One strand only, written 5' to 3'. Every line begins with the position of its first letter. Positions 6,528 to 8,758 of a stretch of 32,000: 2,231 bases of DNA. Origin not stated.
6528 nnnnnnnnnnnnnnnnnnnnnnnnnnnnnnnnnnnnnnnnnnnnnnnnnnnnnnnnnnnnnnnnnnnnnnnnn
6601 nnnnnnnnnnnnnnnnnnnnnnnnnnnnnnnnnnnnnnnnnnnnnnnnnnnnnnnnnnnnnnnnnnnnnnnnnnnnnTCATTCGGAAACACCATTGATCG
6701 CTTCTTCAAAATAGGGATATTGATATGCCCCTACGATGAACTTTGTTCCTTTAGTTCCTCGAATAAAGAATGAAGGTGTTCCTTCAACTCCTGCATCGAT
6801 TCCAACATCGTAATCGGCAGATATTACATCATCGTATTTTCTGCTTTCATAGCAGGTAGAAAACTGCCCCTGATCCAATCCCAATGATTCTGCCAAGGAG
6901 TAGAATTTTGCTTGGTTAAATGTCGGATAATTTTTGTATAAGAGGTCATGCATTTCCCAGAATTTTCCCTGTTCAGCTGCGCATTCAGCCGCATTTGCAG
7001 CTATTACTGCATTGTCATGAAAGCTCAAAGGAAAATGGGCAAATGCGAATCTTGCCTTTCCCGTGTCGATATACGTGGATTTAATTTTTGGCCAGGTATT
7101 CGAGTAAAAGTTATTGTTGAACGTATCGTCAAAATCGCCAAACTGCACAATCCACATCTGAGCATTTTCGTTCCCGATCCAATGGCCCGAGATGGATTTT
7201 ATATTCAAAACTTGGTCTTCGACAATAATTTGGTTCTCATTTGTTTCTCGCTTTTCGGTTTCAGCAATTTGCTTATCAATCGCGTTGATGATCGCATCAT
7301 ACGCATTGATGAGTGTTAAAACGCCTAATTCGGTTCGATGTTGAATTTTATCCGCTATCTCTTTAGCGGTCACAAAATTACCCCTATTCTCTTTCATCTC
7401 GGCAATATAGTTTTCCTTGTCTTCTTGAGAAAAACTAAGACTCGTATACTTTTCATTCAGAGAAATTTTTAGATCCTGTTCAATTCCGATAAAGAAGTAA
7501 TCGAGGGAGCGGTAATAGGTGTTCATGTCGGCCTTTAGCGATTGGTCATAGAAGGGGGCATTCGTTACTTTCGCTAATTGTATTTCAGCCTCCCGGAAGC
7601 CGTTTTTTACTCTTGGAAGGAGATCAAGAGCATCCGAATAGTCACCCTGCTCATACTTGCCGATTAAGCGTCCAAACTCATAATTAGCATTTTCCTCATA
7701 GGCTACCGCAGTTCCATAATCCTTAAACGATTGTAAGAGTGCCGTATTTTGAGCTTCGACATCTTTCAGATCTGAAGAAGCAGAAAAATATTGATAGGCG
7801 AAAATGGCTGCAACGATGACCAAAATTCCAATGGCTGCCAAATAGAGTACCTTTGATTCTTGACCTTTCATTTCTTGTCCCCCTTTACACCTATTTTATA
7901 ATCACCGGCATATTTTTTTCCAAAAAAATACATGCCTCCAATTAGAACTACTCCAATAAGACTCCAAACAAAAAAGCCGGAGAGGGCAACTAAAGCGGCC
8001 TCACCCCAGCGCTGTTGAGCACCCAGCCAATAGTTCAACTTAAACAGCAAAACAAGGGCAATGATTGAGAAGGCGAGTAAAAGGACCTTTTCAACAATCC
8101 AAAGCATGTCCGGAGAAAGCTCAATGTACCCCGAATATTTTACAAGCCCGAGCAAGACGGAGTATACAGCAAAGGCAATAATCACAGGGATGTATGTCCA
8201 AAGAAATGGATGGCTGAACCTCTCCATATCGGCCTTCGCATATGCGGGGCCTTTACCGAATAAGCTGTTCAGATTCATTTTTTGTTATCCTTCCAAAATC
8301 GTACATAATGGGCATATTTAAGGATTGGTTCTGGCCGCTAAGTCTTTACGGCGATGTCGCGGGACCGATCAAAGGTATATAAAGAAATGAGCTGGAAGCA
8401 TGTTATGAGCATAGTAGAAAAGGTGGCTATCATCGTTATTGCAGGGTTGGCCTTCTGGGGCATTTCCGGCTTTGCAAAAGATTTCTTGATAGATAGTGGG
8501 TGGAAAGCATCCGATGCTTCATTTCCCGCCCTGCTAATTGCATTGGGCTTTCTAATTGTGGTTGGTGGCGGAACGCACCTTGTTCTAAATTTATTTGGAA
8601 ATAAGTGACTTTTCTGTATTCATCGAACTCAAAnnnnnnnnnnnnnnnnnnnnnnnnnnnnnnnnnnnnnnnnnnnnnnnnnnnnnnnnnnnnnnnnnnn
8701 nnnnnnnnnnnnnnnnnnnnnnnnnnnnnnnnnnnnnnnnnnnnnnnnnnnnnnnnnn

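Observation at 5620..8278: Translationally coupled four-gene operon: Cys-free membrane protein, pseudo-DsbA, lipoprotein and HEPN-like protein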

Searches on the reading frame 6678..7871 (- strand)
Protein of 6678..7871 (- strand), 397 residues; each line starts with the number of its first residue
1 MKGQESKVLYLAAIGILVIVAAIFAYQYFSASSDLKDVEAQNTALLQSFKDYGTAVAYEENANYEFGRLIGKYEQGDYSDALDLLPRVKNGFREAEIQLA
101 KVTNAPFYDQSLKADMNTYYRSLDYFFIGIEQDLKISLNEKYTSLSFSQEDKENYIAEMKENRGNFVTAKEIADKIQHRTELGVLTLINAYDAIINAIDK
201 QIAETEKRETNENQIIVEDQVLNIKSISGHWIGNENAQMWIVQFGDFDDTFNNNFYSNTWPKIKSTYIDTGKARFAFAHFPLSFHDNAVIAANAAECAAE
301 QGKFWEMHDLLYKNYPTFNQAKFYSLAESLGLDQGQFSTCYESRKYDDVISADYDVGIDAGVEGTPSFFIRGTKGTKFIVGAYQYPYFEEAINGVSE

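Call 6: search_protein_families(library=pfam, proteins=[window:6678-7871:-], max_evalue=0.1)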
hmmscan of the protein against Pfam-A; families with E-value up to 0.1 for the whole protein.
window:6678-7871:- (397 aa): 3 families
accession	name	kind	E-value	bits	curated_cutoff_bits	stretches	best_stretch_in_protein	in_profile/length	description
PF13462.12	Thioredoxin_4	-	8.9e-23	81.7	23.2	1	227-374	3-149/165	Thioredoxin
PF01323.26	DSBA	-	7.6e-12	45.8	25.6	1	289-392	86-190/191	DSBA-like thioredoxin domain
PF13743.12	Thioredoxin_5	-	0.047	13.8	27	1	276-371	65-164/186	Thioredoxin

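Call 7: search_protein_families(library=padloc, proteins=[window:6678-7871:-], max_evalue=0.1)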
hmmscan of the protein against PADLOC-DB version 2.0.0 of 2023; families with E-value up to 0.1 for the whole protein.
window:6678-7871:- (397 aa): 0 families

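Call 10: find_homologous_proteins(query=window:6678-7871:-, max_evalue=0.001)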
Query window:6678-7871:- (397 aa): 2780 proteins with E <= 0.001 among 7586 candidates; the best 120 are listed.
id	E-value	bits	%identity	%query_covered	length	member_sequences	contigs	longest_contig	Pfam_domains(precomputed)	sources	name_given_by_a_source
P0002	1.4e-262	888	100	100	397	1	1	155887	PF01323.27,PF13462.13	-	-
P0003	2.2e-112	394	46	40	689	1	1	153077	PF13743.13,PF13098.14,PF01323.27,PF13462.13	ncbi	ncbi:MAG: DsbA family protein [Candidatus Aenigmatarchaeota archaeon]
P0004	4.5e-84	301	38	42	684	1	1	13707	PF13192.13,PF13098.14,PF01323.27,PF13462.13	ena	-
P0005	1.3e-83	299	37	51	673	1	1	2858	PF00462.31,PF13192.13,PF13743.13,PF00085.27,PF13098.14,PF01323.27,PF13462.13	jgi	jgi:protein-disulfide isomerase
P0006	5.0e-83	297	39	36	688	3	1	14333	PF13192.13,PF13743.13,PF13098.14,PF01323.27,PF13462.13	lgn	-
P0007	1.1e-82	296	39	41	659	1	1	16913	PF13192.13,PF13743.13,PF13098.14,PF01323.27,PF13462.13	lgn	-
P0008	3.2e-82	295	42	42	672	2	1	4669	PF13743.13,PF13098.14,PF01323.27,PF13462.13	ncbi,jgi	-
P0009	2.7e-81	292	37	41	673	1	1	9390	PF13192.13,PF13743.13,PF13098.14,PF01323.27,PF13462.13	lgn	-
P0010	3.2e-81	291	36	47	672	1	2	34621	PF00462.31,PF14354.14,PF13743.13,PF00085.27,PF13098.14,PF01323.27,PF24440.2,PF28577.1,PF26540.1,PF13462.13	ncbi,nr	ncbi:MAG: thioredoxin [Deltaproteobacteria bacterium]|nr:MAG: thioredoxin [Deltaproteobacteria bacte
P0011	3.9e-81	291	39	41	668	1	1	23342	PF13743.13,PF13098.14,PF01323.27,PF13462.13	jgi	jgi:protein-disulfide isomerase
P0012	7.8e-81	290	40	41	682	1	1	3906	PF00462.31,PF13192.13,PF13728.13,PF13743.13,PF00085.27,PF13098.14,PF01323.27,PF13462.13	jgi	jgi:protein-disulfide isomerase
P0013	1.2e-80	289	43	41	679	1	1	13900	PF00462.31,PF13192.13,PF13743.13,PF00085.27,PF13098.14,PF01323.27,PF13462.13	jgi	jgi:protein-disulfide isomerase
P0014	1.2e-80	289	42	41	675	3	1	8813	PF13098.14,PF01323.27,PF13462.13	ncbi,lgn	ncbi:MAG: thioredoxin domain-containing protein [Candidatus Promineifilaceae bacterium]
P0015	5.1e-80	287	40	41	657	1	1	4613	PF00462.31,PF13743.13,PF00085.27,PF13098.14,PF01323.27,PF05049.20,PF13462.13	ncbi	-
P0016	5.2e-80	287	36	43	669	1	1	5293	PF13192.13,PF13098.14,PF01323.27,PF13462.13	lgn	-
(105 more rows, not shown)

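Call 12: find_encoding_contigs(protein=window:6678-7871:-, flank=10000, max_places=6)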
Protein window:6678-7871:- (397 aa): no gene with exactly this product is on record in the collection.

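Call 19: search_solved_structures(query=window:6678-7871:-, max_evalue=0.001, show_alignments=3)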
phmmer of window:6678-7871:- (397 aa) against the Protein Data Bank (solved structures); distinct sequences matched with E-value up to 0.001: 11.
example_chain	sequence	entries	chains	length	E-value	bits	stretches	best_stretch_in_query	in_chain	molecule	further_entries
3f4r_A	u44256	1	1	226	2.3e-13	53.2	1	228-376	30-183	Putative uncharacterized protein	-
7uno_A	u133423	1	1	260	4.9e-13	52.1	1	230-388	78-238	Thioredoxin domain-containing protein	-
4pwp_A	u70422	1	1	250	6.4e-13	51.7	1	229-388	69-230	DsbA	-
3f4s_A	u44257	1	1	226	1.1e-12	50.9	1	228-376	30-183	Putative uncharacterized protein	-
4pwo_A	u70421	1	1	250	1.6e-12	50.4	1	230-388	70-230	DsbA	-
7unn_A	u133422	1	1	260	1.8e-12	50.2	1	230-388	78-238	Thioredoxin domain-containing protein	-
3f4t_A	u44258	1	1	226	4.2e-11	45.7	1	228-376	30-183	Putative uncharacterized protein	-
3eu3_A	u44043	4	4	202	3.2e-09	39.5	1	219-370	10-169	BdbD | Disulfide bond formation protein D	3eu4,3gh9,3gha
3gyk_A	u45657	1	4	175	0.00016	24.1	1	232-373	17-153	27kDa outer membrane protein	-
4n30_A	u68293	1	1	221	0.00025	23.4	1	233-374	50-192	Protein disulfide isomerase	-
6eez_A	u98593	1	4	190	0.00093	21.5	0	227-372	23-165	DsbA-like disulfide oxidoreductase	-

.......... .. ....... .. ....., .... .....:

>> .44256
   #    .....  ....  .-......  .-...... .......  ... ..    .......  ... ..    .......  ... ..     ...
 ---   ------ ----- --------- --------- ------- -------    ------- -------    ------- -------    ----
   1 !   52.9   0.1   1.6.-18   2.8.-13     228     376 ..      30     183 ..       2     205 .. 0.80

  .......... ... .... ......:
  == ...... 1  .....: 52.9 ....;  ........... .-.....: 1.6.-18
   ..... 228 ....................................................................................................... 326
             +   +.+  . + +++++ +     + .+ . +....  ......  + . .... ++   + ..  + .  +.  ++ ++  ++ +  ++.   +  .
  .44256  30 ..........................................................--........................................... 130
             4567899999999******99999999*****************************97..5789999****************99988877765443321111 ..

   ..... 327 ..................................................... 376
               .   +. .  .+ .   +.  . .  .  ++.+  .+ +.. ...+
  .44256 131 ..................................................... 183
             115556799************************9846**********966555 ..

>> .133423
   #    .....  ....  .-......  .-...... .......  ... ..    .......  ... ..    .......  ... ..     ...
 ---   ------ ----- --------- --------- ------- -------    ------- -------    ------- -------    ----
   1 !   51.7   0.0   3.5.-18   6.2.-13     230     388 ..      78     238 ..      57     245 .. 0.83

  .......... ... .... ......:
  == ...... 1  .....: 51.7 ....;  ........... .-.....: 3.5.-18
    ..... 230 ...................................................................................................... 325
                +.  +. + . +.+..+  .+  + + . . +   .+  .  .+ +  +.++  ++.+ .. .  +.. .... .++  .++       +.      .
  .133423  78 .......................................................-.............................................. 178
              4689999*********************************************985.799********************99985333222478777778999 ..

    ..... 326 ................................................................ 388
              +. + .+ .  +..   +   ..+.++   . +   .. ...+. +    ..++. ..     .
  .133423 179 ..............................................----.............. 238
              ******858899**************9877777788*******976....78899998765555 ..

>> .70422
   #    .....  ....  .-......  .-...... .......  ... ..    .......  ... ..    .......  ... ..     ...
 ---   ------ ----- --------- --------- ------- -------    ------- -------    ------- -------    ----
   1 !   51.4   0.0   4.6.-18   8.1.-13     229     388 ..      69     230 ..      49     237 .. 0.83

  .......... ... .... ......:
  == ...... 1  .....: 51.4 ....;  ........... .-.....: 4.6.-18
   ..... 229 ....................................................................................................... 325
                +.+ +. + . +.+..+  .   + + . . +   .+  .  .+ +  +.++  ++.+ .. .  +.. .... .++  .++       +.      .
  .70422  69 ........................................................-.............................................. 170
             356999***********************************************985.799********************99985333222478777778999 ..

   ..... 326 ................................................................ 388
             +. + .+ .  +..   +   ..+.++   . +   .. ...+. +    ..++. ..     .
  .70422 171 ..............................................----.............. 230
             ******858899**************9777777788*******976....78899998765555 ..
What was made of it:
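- On DsbA-family oxidoreductase (gene 2): D249-T-F-N252 aligns with C-P-F-C (call 19).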

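Call 54: search_protein_families(library=ncbifam, proteins=[window:6678-7871:-], max_evalue=0.01)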
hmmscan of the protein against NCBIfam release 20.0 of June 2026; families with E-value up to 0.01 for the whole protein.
window:6678-7871:- (397 aa): 1 family
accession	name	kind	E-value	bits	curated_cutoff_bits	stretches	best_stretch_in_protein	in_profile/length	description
NF041057.1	Rcas_1661_fam_Se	equivalog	1e-30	107.1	190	1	226-393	77-245/247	Rcas_1661 family thioredoxin-like (seleno)lipoprotein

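Call 55: search_protein_families(library=phrogs, proteins=[window:6678-7871:-], max_evalue=0.01)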
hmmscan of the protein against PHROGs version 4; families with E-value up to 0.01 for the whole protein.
window:6678-7871:- (397 aa): 0 families

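Call 69: predict_structure(alignment_id=A3)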
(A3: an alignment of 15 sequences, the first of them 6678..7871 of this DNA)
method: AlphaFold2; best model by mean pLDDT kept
length: 397 residues; sequences in the alignment: 15
mean_pLDDT: 76.9   pTM: 0.49
mean pLDDT of the five models: 76.9, 75.2, 74.8, 74.0, 72.8
residues with pLDDT >= 90: 141; 70-90: 124; 50-70: 94; < 50: 38
segments of 3 or more residues with pLDDT < 50: 1-7, 141-147, 177-183, 209-220
pLDDT, mean of each block of 10 residues (from residue 1): 45 63 56 64 75 77 81 79 82 81 69 71 71 65 48 65 63 55 54 66 62 40 69 93 94 92 97 96 94 98 97 91 97 98 97 90 90 89 93 69
secondary structure, 60 per line:
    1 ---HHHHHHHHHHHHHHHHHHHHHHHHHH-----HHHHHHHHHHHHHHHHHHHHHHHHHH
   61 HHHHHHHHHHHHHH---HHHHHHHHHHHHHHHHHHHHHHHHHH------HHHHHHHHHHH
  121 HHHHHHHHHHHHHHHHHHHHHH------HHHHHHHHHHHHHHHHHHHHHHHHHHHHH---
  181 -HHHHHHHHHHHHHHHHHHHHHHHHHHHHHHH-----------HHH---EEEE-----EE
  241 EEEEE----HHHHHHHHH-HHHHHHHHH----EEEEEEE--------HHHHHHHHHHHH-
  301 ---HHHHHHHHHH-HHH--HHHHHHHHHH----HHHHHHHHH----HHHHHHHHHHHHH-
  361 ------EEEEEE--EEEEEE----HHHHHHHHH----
elements in order: H4-29 H35-74 H78-103 H110-142 H149-177 H182-212 E230-233 E239-245 H250-258 H260-268 E273-279 H288-299 H304-313 H320-329 H334-342 H347-359 E367-372 E375-380 H385-393

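Call 73: fold_search(model_id=the predicted structure, library=pdb)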
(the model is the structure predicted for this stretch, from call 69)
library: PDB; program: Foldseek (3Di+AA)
matches with E <= 10: 356; with E <= 0.001: 70
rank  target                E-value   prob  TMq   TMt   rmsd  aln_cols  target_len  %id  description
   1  3f4r                  8.6e-09  1.00  0.37  0.70   3.6       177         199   25  Crystal structure of Wolbachia pipientis alpha-DsbA1 (released 2009-03-24)
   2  3eu3                  1.3e-08  1.00  0.38  0.79   2.6       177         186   22  Crystal Structure of BdbD from Bacillus subtilis (reduced) (released 2009-06-16)
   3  3f4s                  1.4e-08  1.00  0.37  0.71   3.5       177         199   24  Crystal structure of Wolbachia pipientis alpha-DsbA1 T172V (released 2009-03-24)
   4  3eu4                  1.8e-08  1.00  0.38  0.78   2.6       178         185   23  Crystal Structure of BdbD from Bacillus subtilis (oxidised) (released 2009-06-16)
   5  3f4t                  1.9e-08  1.00  0.37  0.70   3.6       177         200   24  Crystal structure of Wolbachia pipientis alpha-DsbA1 C97A/C146A (released 2009-03-24)
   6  4pwo                  4.6e-08  1.00  0.38  0.59   1.6       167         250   29  Crystal structure of DsbA from the Gram positive bacterium Corynebacterium diphtheriae (released 2015-03-25)
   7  7unn                  4.8e-08  1.00  0.38  0.61   1.7       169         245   29  Thiol-disulfide oxidoreductase TsdA from Corynebacterium diphtheriae (released 2022-04-20)
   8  4pwp                  5.1e-08  1.00  0.38  0.60   1.6       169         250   29  Crystal structure of DsbA from the Gram positive bacterium Corynebacterium diphtheriae (released 2015-03-25)
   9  7uno                  1.4e-07  1.00  0.38  0.61   1.7       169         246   29  Thiol-disulfide oxidoreductase TsdA, C129S mutant, from Corynebacterium diphtheriae (released 2022-04-20)
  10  6eez_B                1.8e-07  1.00  0.37  0.74   2.9       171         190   22  Crystal Structure of the thiol-disulfide exchange protein alpha-DsbA2 from Wolbachia pipientis (released 2019-04-17)
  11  6eez_A                2.4e-07  1.00  0.37  0.77   2.2       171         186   22  Crystal Structure of the thiol-disulfide exchange protein alpha-DsbA2 from Wolbachia pipientis (released 2019-04-17)
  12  6eez_C                4.9e-07  1.00  0.37  0.77   2.7       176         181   22  Crystal Structure of the thiol-disulfide exchange protein alpha-DsbA2 from Wolbachia pipientis (released 2019-04-17)
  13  3gyk_B                7.2e-07  1.00  0.36  0.79   2.3       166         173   20  The crystal structure of a thioredoxin-like oxidoreductase from Silicibacter pomeroyi DSS-3 (released 2009-06-09)
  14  3gyk_A                7.5e-07  1.00  0.36  0.77   2.5       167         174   20  The crystal structure of a thioredoxin-like oxidoreductase from Silicibacter pomeroyi DSS-3 (released 2009-06-09)
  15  5kbc_A                1.2e-06  1.00  0.36  0.70   2.7       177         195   17  Crystal structure of Chlamydia trachomatis DsbA (released 2017-01-11)
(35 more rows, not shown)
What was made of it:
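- On DsbA-family oxidoreductase (gene 2): Foldseek matches to BdbD, alpha-DsbA1 and DsbA at E about 1e-8 (call 73).
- Checked: Gene 2 has one N-terminal TM helix, five long helices (35-212) and a Thioredoxin_4/DSBA domain (227-392) (calls 6, 69, 73).
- A strong DsbA fold (calls 6, 73).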

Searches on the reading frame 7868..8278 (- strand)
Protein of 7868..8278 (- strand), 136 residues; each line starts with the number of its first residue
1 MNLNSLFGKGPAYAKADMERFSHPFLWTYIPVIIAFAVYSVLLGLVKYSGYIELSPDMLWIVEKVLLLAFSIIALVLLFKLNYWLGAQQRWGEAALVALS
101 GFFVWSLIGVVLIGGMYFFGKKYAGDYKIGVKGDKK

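Call 6: search_protein_families(library=pfam, proteins=[window:7868-8278:-], max_evalue=0.1)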
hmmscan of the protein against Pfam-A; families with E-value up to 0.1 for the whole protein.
window:7868-8278:- (136 aa): 0 families

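Call 7: search_protein_families(library=padloc, proteins=[window:7868-8278:-], max_evalue=0.1)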
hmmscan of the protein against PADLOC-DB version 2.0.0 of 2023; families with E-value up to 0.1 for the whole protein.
window:7868-8278:- (136 aa): 1 family
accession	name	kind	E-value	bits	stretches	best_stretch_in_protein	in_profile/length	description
PDLC03363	MTase_II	-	0.032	11.6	1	37-107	207-275/294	Type II methyltransferase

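Call 16: search_protein_families(library=pfam, proteins=[window:7868-8278:-], max_evalue=10)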
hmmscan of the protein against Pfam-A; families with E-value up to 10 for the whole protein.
window:7868-8278:- (136 aa): 1 family
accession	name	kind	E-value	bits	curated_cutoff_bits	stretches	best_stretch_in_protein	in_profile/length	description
PF09843.14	DUF2070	-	0.27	9.9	30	1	23-114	39-123/561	Predicted membrane protein (DUF2070)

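Call 54: search_protein_families(library=ncbifam, proteins=[window:7868-8278:-], max_evalue=0.01)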
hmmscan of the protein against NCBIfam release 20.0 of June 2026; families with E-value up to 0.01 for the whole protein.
window:7868-8278:- (136 aa): 0 families

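Call 55: search_protein_families(library=phrogs, proteins=[window:7868-8278:-], max_evalue=0.01)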
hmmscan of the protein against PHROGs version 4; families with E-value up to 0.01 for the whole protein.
window:7868-8278:- (136 aa): 0 families

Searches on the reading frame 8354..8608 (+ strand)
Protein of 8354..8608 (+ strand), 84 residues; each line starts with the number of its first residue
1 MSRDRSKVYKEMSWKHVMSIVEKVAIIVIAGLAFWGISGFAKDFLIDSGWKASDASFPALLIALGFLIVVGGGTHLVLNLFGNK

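Call 6: search_protein_families(library=pfam, proteins=[window:8354-8608:+], max_evalue=0.1)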
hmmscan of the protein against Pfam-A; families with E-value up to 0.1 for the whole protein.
window:8354-8608:+ (84 aa): 1 family
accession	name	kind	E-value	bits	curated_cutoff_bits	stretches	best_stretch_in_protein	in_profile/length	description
PF08636.15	Pkr1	-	0.079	13.6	27.7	0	51-77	22-48/73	ER protein Pkr1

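Call 7: search_protein_families(library=padloc, proteins=[window:8354-8608:+], max_evalue=0.1)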
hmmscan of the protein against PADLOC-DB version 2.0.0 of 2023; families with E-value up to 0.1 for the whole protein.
window:8354-8608:+ (84 aa): 0 families

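Call 54: search_protein_families(library=ncbifam, proteins=[window:8354-8608:+], max_evalue=0.01)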
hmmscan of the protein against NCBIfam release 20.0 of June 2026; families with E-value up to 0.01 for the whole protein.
window:8354-8608:+ (84 aa): 0 families

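Call 55: search_protein_families(library=phrogs, proteins=[window:8354-8608:+], max_evalue=0.01)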
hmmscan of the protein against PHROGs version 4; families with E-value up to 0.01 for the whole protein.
window:8354-8608:+ (84 aa): 0 families
